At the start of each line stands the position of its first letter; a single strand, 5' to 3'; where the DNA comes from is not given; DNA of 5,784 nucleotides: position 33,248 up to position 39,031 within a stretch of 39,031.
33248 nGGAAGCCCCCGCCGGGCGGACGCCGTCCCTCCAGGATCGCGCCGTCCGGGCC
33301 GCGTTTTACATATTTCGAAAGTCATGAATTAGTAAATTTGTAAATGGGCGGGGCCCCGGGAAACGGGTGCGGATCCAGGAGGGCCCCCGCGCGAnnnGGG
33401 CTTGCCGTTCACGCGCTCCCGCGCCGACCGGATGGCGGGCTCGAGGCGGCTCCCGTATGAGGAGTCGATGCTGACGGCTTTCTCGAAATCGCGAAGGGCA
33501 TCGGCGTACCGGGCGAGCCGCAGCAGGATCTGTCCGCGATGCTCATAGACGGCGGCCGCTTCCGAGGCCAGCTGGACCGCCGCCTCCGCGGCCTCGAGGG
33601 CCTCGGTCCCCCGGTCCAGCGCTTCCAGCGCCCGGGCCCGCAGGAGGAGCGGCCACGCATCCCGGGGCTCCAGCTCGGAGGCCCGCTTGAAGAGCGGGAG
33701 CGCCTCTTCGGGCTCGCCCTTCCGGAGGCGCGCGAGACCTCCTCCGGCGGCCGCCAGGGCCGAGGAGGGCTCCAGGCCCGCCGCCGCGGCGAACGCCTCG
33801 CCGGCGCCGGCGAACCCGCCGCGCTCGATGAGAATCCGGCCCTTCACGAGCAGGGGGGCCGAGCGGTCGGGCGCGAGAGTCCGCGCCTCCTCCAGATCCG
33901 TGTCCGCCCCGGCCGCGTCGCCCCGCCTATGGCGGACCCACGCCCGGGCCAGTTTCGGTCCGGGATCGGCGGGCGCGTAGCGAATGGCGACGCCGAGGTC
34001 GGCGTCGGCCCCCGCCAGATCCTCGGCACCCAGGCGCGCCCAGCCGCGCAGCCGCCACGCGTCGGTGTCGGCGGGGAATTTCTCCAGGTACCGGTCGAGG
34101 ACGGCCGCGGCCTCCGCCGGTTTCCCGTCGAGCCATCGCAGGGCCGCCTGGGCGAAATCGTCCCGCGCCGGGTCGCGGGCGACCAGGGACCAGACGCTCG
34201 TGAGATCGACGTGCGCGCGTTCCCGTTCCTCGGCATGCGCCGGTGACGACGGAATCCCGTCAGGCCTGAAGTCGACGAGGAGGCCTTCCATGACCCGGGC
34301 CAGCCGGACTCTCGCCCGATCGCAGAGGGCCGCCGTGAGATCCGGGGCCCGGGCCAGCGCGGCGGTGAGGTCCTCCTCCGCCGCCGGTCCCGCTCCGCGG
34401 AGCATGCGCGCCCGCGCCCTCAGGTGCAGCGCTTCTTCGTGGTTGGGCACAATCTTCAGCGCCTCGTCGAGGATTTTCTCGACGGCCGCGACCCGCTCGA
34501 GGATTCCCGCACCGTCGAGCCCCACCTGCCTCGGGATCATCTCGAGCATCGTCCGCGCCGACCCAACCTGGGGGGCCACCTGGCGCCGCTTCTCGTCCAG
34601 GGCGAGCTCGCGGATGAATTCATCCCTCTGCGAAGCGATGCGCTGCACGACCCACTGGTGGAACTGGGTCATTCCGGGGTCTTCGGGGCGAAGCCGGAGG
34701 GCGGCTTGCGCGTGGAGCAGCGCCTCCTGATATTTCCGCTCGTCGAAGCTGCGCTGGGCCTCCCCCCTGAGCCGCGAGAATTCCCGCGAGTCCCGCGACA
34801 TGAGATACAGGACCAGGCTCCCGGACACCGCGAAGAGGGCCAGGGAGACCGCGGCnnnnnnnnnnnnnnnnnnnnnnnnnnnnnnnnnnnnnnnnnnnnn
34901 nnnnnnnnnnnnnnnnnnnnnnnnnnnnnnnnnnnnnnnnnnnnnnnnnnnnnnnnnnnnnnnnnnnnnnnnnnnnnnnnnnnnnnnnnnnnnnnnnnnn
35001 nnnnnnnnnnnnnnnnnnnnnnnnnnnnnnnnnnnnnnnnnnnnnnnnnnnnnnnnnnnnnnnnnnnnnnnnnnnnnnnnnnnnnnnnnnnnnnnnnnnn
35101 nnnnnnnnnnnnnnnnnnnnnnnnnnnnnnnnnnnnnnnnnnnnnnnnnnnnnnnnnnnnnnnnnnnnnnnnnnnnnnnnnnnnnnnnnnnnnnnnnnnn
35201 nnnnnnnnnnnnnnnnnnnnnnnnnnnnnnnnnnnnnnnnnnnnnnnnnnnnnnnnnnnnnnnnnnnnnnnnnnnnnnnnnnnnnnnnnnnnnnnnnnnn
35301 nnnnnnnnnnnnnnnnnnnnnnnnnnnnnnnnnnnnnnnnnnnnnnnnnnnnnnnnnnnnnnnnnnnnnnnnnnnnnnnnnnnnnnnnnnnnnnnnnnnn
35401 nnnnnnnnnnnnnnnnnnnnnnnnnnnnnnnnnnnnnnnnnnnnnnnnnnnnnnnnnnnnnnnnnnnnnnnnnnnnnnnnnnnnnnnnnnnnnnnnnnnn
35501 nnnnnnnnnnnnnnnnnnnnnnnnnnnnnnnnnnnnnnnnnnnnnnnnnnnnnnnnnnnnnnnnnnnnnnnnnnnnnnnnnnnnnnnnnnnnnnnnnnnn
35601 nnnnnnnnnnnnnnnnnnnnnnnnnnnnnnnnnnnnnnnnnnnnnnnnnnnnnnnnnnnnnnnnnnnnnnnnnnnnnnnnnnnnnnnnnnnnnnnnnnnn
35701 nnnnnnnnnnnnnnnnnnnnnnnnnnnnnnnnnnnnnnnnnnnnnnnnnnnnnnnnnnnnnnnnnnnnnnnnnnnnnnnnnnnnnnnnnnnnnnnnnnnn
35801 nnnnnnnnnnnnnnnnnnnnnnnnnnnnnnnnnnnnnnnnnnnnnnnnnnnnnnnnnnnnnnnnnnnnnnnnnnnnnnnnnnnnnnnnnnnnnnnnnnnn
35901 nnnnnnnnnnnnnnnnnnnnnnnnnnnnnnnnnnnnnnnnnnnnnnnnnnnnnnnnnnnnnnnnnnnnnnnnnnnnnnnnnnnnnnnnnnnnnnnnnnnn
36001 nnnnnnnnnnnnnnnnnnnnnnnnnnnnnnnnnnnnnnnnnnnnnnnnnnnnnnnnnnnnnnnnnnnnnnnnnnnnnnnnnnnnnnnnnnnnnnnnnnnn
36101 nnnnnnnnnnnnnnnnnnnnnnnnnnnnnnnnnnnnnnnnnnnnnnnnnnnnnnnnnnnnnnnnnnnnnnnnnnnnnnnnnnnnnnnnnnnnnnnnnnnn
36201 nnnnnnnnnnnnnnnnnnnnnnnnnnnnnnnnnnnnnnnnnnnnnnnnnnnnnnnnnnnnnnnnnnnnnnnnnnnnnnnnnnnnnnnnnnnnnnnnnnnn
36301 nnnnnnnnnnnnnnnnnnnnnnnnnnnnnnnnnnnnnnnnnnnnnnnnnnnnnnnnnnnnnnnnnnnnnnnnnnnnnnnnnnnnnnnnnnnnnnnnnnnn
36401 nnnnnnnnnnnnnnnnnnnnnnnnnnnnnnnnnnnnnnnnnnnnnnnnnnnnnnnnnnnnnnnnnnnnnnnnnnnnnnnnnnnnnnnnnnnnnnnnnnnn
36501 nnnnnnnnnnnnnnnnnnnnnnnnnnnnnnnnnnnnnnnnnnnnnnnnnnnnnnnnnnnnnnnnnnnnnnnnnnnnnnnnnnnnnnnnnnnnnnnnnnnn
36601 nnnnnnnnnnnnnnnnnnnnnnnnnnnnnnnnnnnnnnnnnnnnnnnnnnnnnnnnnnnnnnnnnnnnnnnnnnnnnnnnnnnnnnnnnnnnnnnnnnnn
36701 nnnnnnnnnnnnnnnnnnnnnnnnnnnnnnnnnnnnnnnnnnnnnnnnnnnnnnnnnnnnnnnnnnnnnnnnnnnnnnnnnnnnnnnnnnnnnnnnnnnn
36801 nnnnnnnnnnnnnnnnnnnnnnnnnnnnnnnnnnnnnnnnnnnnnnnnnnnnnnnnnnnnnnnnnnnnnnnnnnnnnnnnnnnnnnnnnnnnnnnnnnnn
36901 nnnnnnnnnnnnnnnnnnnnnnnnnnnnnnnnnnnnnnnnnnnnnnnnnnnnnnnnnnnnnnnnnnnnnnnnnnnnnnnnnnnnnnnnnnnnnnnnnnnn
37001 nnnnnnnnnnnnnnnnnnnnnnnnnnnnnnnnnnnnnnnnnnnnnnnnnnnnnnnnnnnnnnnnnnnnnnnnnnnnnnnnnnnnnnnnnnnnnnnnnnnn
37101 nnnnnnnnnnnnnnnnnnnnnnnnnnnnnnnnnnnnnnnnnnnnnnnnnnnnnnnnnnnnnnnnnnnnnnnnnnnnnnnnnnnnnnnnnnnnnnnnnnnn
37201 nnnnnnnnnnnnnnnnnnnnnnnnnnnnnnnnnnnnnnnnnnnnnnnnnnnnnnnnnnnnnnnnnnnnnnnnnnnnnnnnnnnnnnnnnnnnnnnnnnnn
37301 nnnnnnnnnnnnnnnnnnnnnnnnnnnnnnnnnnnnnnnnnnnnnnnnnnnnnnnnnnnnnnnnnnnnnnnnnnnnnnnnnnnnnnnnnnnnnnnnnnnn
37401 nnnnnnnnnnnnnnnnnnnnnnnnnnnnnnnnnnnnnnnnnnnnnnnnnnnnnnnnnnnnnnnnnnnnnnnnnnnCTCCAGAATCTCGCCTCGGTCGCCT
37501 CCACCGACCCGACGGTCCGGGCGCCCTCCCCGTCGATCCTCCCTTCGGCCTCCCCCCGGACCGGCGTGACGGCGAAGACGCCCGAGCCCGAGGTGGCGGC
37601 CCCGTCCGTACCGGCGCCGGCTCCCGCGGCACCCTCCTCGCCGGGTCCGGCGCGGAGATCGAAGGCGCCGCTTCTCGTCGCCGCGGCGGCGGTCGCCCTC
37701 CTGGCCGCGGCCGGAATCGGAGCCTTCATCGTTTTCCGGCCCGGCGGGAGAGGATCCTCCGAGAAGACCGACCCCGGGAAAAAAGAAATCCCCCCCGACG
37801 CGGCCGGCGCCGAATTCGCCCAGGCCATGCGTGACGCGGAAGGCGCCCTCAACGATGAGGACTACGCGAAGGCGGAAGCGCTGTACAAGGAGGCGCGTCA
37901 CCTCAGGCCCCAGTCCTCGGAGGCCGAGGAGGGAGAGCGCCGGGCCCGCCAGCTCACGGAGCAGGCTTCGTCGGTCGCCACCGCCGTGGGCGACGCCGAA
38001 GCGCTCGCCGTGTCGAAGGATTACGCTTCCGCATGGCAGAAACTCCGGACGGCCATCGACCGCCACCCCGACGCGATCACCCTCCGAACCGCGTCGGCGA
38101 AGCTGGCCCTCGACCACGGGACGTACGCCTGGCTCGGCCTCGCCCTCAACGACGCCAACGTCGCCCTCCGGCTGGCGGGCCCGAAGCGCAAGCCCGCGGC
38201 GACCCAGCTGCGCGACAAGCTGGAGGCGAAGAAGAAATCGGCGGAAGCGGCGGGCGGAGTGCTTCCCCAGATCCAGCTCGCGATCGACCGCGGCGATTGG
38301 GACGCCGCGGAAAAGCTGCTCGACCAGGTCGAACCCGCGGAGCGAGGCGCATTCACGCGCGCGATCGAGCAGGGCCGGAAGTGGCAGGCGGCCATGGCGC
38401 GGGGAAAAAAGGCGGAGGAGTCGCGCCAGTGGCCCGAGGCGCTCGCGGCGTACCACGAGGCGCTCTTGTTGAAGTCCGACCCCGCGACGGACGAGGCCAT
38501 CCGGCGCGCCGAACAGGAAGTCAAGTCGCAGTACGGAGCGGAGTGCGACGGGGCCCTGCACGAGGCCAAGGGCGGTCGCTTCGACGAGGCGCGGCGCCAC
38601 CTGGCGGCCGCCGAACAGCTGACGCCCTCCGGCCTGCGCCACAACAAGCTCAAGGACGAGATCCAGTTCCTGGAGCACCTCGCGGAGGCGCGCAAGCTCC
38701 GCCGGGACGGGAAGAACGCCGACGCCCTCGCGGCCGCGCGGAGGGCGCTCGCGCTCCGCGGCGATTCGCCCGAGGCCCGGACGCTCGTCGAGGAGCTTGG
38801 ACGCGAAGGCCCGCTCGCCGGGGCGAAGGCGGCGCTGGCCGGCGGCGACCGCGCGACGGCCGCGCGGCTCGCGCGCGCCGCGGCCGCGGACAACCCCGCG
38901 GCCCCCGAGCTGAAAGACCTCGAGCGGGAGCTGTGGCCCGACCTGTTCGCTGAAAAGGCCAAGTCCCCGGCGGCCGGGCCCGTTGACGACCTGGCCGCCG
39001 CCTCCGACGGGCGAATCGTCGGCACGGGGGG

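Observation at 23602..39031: Candidate multi-component signalling system spanning about 15.4 kb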

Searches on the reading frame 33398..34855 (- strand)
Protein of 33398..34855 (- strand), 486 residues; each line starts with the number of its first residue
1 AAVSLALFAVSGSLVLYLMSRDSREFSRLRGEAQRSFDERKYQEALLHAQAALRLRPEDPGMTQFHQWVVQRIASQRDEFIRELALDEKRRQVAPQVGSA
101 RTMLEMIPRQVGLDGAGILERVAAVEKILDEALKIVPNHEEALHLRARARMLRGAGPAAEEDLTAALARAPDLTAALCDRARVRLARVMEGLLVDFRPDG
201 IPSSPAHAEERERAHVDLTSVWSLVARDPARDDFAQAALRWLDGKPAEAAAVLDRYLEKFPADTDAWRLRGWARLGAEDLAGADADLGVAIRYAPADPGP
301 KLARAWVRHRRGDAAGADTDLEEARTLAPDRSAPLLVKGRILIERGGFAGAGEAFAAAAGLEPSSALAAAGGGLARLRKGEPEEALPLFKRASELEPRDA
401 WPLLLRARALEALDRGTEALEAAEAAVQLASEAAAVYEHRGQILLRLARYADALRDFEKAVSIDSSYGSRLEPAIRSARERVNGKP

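Call 27: search_protein_families(library=pfam, proteins=[window:33398-34855:-], max_evalue=5)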
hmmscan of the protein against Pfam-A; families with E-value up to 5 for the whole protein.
window:33398-34855:- (486 aa): 17 families
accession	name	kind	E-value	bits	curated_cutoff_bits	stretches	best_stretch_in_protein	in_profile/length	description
PF07719.23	TPR_2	-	7.6e-16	57.3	27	4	434-465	1-32/34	Tetratricopeptide repeat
PF14559.12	TPR_19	-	5.9e-14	52.6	25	4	377-425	2-50/68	Tetratricopeptide repeat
PF13428.12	TPR_14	-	2.8e-12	46.5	23.5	4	236-271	7-42/44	Tetratricopeptide repeat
PF00515.34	TPR_1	-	4.9e-12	45.6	27.8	3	434-467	1-34/34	Tetratricopeptide repeat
PF13432.12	TPR_16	-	2.6e-10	41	32.7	6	337-393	2-58/65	Tetratricopeptide repeat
PF13371.12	TPR_9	-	7.8e-10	39.1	35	4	406-465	2-60/73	Tetratricopeptide repeat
PF13431.12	TPR_17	-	7.2e-09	35.7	24.4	1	388-415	1-28/34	Tetratricopeptide repeat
PF13414.12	TPR_11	-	3.4e-08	33.5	26.8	1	373-412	1-40/42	TPR repeat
PF13181.12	TPR_8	-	5.9e-06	26.5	25.7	1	435-466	2-33/34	Tetratricopeptide repeat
PF25062.1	ARM_TT21_N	-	0.0001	22.6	40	1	235-278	105-149/222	Tetratricopeptide repeat protein 21 N-terminal ARM repeat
PF25060.1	ARM_TT21_2nd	-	0.00014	21.9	27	1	122-174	204-256/270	Tetratricopeptide repeat protein 21 second ARM domain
PF13424.12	TPR_12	-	0.00044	20.8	30.1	4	403-464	6-75/77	Tetratricopeptide repeat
PF23300.3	HEAT_Nup120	-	0.034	14.4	29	0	329-362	23-56/170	Nucleoporin Nup120, HEAT repeats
PF13174.12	TPR_6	-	0.036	15.2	26.3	1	240-261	10-31/33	Tetratricopeptide repeat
PF13176.12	TPR_7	-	0.057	14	27.9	1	374-398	7-33/36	Tetratricopeptide repeat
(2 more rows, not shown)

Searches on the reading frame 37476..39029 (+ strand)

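Call 27: search_protein_families(library=pfam, proteins=[window:37476-39029:+], max_evalue=5)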
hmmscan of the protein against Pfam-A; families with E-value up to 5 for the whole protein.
window:37476-39029:+ (518 aa): 13 families
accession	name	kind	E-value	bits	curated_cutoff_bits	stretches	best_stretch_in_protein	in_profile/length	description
PF13428.12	TPR_14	-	8e-06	26.5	23.5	2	402-436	5-39/44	Tetratricopeptide repeat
PF14559.12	TPR_19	-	4.9e-05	24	25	3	252-291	21-57/68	Tetratricopeptide repeat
PF07719.23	TPR_2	-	0.001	19.5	27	3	305-333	3-31/34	Tetratricopeptide repeat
PF13414.12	TPR_11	-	0.0014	18.7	26.8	0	318-335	9-26/42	TPR repeat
PF00515.34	TPR_1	-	0.025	14.8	27.8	0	315-334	13-32/34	Tetratricopeptide repeat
PF13432.12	TPR_16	-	0.06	14.3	32.7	1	402-442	1-38/65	Tetratricopeptide repeat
PF25058.1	ARM_TT21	-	0.072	13.5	27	1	174-290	14-125/155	Tetratricopeptide repeat protein 21 ARM repeat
PF07721.20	TPR_4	-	0.12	13.5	27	1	423-440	9-26/26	Tetratricopeptide repeat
PF24575.1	TPR_Slam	-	0.39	11.6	35.2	1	163-209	43-89/104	Surface lipoprotein assembly modifier, N-terminal TPR repeats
PF20663.3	COG4_N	-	0.54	10.8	27.3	0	113-147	61-95/107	Conserved oligomeric Golgi complex subunit 4, N-terminal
PF14276.11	DUF4363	-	0.54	10.7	27.5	0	263-286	18-41/107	Domain of unknown function (DUF4363)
PF19556.4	PRTRC_E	-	2.4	8.3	26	0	298-353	113-165/175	PRTRC system protein E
PF13176.12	TPR_7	-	3.2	8.6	27.9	0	315-338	11-34/36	Tetratricopeptide repeat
